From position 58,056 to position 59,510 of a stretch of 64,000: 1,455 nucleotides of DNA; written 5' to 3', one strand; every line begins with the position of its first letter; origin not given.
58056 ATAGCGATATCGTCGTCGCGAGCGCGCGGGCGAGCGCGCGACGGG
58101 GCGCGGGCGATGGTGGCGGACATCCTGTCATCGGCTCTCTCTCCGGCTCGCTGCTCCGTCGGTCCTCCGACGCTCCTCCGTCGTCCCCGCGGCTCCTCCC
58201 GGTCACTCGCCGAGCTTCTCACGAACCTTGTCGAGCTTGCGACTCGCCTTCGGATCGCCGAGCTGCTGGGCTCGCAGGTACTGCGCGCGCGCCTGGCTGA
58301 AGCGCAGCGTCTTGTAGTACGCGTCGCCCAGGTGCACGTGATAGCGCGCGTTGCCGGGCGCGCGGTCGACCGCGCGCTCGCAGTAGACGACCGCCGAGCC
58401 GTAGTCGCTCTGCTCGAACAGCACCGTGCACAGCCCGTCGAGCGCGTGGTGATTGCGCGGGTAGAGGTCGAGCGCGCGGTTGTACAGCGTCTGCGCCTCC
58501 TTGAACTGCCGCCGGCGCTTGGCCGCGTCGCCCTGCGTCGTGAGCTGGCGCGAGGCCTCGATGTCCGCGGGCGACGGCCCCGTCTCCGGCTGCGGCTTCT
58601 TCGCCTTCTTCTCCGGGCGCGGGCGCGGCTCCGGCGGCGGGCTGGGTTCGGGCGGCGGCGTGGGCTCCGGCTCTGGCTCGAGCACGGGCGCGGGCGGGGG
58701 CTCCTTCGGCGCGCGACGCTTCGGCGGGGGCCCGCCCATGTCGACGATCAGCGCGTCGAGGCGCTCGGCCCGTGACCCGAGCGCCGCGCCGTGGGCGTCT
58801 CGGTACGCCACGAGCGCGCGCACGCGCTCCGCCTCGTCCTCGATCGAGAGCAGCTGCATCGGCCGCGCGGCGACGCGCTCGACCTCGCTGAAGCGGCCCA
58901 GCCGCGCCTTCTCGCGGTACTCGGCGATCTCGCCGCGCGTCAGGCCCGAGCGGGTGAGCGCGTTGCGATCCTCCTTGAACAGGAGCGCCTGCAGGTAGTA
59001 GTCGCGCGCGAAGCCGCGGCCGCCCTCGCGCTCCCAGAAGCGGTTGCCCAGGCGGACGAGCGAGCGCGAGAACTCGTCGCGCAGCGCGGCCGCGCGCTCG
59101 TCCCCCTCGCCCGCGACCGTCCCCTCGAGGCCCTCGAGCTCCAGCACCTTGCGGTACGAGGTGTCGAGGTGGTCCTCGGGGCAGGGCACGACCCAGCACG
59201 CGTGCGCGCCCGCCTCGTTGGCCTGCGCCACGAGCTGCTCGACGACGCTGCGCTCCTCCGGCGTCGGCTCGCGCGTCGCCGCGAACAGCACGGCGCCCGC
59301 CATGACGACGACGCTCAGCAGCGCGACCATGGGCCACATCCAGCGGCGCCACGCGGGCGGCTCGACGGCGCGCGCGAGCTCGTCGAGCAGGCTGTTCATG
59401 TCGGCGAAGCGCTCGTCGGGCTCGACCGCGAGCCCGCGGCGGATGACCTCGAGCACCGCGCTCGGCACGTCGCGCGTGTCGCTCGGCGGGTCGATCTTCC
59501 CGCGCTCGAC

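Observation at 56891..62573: Three-gene operon: FGE-sulfatase-domain lipoprotein, Ser/Thr kinase with TPR tail, PEGA membrane protein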

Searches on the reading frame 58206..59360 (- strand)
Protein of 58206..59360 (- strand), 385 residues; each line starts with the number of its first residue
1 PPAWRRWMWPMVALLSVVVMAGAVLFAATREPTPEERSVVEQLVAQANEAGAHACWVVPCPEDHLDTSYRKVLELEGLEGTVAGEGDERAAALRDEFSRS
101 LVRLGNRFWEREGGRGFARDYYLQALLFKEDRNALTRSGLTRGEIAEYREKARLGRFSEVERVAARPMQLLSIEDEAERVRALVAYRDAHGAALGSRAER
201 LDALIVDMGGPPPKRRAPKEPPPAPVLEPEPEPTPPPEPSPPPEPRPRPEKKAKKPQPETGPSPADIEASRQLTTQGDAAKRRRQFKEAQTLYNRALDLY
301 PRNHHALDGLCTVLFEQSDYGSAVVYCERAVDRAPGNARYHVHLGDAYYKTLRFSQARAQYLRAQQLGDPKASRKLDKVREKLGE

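Call 17: find_homologous_proteins(query=window:58206-59360:-, max_evalue=0.00001)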
Query seq(385 aa): 8000 candidates shared short words with the query, none scored E <= 0.00001.

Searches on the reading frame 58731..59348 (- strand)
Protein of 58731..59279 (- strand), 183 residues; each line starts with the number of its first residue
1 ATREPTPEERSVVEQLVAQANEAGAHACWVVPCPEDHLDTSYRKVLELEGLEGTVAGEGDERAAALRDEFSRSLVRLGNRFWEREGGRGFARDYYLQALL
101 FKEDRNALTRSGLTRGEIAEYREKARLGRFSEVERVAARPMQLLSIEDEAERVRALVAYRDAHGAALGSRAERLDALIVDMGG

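Call 20: find_related_loci(query=A2, collection=genome_contigs, flank=10000)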
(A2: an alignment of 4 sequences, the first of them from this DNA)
Query A2 (179 aa) in genome_contigs; peptide patterns used: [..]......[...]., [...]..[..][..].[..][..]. (x = any residue, [..] = any of these).
121 stretches matched a pattern; 14 encode a relative of the query (tblastn E <= 1e-3); 14 distinct loci.
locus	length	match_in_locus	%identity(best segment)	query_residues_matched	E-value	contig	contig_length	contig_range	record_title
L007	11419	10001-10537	84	1-179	9e-99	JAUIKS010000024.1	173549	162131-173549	MAG: Polyangia bacterium isolate Co_bin.371 NODE_931_length_173549_cov_2.950825, whole genome shotgun sequence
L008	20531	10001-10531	45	1-175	4e-42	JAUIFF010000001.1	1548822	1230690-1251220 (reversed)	MAG: Polyangia bacterium isolate 8_bin.71 NODE_3_length_1548822_cov_7.448400, whole genome shotgun sequence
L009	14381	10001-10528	48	1-175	6e-41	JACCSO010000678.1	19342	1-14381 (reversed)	MAG: Nannocystis sp. isolate MGR_bin50 SD2897-2912_k127_1341386, whole genome shotgun sequence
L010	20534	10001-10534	44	1-175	5e-36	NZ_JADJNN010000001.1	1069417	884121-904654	MAG: Nannocystis sp. isolate EsbW_18-Q3-R4-48_MAXAC.145 tig00001269-10-10682910, whole genome shotgun sequence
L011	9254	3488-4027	43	1-179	3e-36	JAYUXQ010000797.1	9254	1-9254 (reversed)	MAG: Nannocystis sp. isolate GL133_UP_concoct_53 GL133_UP_concoct_53_796, whole genome shotgun sequence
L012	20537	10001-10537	42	1-178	3e-35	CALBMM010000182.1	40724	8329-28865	MAG TPA_asm: uncultured proteobacterium isolate SRR6227243_bin.109_CONCOCT_v1.1_MAG genome assembly, contig: ERZ795105.1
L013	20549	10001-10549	44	1-174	9e-31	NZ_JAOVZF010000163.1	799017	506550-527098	Paraliomyxa miuraensis strain SMH-27-4 scf167c29, whole genome shotgun sequence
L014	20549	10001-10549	43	1-179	7e-31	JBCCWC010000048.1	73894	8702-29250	MAG: Myxococcota bacterium isolate P01_E01_bin.52 k141_1181776_length_73894_cov_43.0888, whole genome shotgun sequence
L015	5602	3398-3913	38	3-168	2e-28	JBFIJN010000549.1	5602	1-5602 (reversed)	MAG: Nannocystaceae bacterium isolate Mix_sand11.2021.09.Z.87 k141_1501889_length_5602_cov_16.7063, whole genome shotgun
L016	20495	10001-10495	39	1-157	5e-27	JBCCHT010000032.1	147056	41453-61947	MAG: Myxococcota bacterium isolate P01_B01_bin.73 k141_2655766_length_147056_cov_21.7185, whole genome shotgun sequence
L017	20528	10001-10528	39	1-168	1e-22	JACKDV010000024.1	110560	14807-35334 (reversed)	MAG: Myxococcales bacterium isolate HK-STAS-MYXO-16 HK-STAS-MYXO-16_24, whole genome shotgun sequence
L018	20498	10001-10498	41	1-161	3e-19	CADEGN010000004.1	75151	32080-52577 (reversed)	MAG: uncultured Myxococcales bacterium isolate Myxococcales sp. RBC066 genome assembly, contig: MAG066_4, whole genome s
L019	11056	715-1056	53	63-175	2e-18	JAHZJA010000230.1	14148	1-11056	MAG: Deltaproteobacteria bacterium isolate P_S1_bin.18 k141_302429, whole genome shotgun sequence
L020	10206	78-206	40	104-146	2e-4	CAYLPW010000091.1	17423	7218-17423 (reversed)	MAG TPA_asm: uncultured Saprospiraceae bacterium isolate SRP063590_co1_204 genome assembly, contig: NODE_3245_length_174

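Call 51: find_homologous_proteins(query=A2, max_evalue=0.00001)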
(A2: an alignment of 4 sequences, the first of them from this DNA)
Query A2 (4 sequences) (179 aa, profile of the alignment): 1 proteins with E <= 0.00001 among 8000 candidates.
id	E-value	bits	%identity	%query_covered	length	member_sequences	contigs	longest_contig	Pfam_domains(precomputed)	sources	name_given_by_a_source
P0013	6.7e-49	184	43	59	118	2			-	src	-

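Call 64: search_solved_structures(query=A2, max_evalue=10)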
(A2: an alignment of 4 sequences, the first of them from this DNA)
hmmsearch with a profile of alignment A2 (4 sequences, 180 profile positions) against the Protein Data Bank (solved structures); distinct sequences matched with E-value up to 10: 27.
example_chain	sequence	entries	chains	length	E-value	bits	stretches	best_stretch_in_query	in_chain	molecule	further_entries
7obi_A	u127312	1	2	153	3.8e-11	46.2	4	86-136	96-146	CTPR-rv4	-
9qhb_A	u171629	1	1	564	0.00023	24.1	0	86-135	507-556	Engineered tetratricopeptide repeat protein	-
3kd7_A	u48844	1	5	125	0.00064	22.7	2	93-137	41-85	CTPR390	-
1na0_A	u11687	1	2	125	0.00098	22.1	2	86-136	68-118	designed protein CTPR3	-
8bu0_A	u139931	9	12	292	0.0011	21.9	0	87-132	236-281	Consensus tetratricopeptide repeat protein | Crystal structure of an 8-repeat consensus TPR superhelix with Zinc. | Monomer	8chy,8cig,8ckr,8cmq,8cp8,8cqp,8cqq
9qhc_A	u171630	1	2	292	0.0015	21.5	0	86-136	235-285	Engineered tetratricopeptide repeat protein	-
6vfj_B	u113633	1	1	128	0.0035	20.3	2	94-134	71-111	I53_dn5B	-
1na3_A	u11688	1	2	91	0.0067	19.3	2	95-136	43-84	designed protein CTPR2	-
9gzg_A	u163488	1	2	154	0.011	18.7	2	86-141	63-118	Engineered CTPR protein with glutamic acids for conductivity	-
6v8e_A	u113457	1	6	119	0.016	18.1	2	94-136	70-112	Designed protein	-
2fo7_A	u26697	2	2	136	0.027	17.4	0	95-131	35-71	SYNTHETIC CONSENSUS TPR PROTEIN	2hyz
8ch0_A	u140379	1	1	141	0.03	17.2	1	87-131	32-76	Consensus tetratricopeptide repeat protein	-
5hrz_A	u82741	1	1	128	0.042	16.7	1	83-136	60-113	TPR domain protein 1na0C3_3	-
6vfh_A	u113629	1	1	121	0.043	16.7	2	94-133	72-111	T33_dn10A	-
6vfi_B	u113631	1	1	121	0.043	16.7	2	95-132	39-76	O43_dn18B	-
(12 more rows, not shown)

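Call 65: search_protein_families(library=pfam, proteins=[window:58731-59279:-], max_evalue=1)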
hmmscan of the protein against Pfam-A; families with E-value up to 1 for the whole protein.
seq(183 aa): 0 families
